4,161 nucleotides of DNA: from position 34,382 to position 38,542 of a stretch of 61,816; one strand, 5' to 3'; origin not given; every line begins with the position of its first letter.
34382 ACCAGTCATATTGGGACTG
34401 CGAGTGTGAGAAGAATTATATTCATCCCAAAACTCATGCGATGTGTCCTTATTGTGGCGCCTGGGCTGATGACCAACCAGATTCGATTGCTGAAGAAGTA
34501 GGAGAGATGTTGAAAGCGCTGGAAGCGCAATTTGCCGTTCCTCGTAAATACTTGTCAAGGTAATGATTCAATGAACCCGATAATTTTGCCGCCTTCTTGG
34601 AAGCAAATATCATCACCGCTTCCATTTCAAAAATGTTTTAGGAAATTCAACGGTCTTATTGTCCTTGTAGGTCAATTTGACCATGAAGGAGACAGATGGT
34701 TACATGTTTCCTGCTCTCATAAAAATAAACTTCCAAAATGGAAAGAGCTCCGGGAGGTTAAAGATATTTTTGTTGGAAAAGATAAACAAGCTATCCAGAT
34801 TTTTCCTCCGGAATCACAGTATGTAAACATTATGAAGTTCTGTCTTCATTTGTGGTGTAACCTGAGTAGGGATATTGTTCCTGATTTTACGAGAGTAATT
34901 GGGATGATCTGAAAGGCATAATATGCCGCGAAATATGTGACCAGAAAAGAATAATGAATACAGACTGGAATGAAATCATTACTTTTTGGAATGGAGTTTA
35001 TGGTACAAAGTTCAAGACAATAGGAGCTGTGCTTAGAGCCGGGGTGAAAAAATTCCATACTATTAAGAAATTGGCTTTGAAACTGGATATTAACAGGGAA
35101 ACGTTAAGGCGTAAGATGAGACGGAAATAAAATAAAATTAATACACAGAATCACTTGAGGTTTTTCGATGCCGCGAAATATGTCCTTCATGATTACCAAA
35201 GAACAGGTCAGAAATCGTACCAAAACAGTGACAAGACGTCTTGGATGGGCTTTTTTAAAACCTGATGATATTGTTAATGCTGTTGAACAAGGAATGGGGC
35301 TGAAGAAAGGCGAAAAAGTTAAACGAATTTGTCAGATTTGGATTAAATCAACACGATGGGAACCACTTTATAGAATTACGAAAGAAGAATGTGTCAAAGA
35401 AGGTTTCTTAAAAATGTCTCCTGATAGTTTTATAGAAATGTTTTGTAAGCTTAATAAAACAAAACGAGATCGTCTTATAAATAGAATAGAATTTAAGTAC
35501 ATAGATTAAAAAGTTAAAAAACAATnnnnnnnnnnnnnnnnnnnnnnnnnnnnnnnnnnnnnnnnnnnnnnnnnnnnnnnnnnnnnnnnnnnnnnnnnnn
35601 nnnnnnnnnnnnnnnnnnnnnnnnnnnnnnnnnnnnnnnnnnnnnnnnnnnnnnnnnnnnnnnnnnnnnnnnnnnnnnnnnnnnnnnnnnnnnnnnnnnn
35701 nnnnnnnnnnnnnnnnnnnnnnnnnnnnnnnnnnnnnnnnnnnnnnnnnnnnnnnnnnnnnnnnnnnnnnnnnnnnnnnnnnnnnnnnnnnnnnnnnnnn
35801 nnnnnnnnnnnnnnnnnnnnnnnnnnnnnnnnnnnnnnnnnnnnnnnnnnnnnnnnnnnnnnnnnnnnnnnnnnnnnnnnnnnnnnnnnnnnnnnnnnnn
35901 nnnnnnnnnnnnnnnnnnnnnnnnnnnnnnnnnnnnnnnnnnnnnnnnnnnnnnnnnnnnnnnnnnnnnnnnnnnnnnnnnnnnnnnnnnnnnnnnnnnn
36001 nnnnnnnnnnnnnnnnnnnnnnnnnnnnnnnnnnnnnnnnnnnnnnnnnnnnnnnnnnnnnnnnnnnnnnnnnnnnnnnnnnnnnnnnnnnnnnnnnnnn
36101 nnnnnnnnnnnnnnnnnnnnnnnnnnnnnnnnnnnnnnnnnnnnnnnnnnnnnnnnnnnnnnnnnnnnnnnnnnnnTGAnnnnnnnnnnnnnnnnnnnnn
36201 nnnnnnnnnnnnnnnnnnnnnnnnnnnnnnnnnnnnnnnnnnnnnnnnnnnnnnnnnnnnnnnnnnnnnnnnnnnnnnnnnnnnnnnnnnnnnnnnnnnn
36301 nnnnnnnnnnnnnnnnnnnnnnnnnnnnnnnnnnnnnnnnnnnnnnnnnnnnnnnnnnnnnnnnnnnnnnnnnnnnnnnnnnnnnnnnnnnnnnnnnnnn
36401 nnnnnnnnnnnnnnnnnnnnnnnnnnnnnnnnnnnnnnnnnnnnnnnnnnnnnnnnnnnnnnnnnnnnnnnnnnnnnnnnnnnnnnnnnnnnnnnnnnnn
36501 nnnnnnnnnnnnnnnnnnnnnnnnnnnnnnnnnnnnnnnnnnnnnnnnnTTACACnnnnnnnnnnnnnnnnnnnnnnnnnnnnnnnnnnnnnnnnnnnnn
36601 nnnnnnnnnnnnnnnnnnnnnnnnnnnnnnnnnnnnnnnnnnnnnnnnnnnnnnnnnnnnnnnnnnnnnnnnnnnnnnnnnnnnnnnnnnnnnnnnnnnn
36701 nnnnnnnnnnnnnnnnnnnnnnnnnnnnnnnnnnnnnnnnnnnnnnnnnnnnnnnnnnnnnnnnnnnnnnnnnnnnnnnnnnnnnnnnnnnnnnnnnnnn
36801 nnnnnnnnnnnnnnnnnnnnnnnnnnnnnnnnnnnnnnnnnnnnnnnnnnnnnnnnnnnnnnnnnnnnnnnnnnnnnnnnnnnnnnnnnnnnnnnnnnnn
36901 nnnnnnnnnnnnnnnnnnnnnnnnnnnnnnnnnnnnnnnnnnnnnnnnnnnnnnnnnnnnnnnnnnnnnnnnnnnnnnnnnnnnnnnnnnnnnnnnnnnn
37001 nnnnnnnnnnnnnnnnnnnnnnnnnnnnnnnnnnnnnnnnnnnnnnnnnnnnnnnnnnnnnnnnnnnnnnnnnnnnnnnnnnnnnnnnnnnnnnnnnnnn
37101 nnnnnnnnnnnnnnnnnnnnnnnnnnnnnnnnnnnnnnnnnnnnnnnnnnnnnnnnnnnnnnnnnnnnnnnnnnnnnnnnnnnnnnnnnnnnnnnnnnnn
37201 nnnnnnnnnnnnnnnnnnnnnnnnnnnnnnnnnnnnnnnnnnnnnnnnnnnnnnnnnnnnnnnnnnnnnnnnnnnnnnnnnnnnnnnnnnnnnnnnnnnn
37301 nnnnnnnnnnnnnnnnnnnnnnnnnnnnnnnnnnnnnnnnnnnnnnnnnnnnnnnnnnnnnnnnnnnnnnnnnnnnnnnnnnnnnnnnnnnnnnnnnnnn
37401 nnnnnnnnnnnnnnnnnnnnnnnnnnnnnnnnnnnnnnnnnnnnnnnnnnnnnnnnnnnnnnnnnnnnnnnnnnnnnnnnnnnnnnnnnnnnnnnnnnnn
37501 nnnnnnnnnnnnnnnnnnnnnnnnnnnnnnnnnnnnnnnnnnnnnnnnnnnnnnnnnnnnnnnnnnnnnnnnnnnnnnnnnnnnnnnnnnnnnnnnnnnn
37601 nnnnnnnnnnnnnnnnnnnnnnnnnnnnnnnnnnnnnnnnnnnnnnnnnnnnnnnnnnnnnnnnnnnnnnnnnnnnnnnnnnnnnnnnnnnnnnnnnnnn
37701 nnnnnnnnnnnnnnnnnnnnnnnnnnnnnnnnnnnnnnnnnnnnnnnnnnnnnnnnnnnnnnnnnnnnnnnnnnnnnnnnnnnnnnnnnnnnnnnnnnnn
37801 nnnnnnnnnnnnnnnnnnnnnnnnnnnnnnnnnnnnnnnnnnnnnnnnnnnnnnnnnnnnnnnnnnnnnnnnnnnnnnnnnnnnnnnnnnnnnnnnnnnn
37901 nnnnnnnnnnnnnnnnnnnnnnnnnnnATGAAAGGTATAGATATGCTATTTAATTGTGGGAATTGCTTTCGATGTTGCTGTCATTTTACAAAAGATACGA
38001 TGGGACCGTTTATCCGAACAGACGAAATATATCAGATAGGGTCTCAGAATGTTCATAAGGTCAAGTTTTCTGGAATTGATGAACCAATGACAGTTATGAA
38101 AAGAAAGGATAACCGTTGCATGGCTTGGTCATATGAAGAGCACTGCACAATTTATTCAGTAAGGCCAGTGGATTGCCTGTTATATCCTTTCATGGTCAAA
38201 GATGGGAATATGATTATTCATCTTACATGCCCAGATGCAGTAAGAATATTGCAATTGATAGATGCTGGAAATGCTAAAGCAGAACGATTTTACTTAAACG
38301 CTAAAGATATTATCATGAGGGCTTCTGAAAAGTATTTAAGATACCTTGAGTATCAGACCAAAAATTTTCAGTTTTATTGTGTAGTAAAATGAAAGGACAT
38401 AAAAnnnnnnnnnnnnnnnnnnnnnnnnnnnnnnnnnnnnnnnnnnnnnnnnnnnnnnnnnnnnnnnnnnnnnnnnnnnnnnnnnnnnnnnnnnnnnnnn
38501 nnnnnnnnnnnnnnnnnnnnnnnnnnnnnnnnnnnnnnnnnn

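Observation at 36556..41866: Six-gene amino-sugar synthesis and transfer island inside a phage genome (candidate DNA or virion glycosylation system)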

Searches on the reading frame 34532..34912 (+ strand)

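Call 124: search_protein_families(library=pfam, proteins=[window:34532-34912:+], max_evalue=0.01)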
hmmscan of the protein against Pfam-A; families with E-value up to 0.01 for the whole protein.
window:34532-34912:+ (126 aa): 1 family
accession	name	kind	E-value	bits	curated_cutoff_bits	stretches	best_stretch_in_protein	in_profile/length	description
PF24746.1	DUF7694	-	5.7e-24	84.2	27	1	51-108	4-62/66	Domain of unknown function (DUF7694)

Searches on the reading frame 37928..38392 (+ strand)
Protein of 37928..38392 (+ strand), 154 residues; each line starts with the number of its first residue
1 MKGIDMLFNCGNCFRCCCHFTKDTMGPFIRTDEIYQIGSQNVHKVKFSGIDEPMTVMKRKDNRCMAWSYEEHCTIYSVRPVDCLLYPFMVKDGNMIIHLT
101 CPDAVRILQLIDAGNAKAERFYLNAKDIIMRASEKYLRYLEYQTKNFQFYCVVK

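Call 3: search_protein_families(library=pfam, proteins=[window:37928-38392:+], max_evalue=0.01)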
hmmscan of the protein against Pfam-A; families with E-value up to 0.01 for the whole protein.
window:37928-38392:+ (154 aa): 1 family
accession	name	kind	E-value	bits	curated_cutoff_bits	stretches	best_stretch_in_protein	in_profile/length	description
PF03692.20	CxxCxxCC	-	3.7e-07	31.2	23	1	9-102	1-85/85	Putative zinc- or iron-chelating domain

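Call 4: search_protein_families(library=phrogs, proteins=[window:37928-38392:+], max_evalue=0.01)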
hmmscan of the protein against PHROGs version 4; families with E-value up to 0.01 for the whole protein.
window:37928-38392:+ (154 aa): 0 families

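Call 10: search_protein_families(library=ncbifam, proteins=[window:37928-38392:+], max_evalue=0.01)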
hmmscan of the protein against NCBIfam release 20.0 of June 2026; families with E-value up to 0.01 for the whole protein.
window:37928-38392:+ (154 aa): 0 families
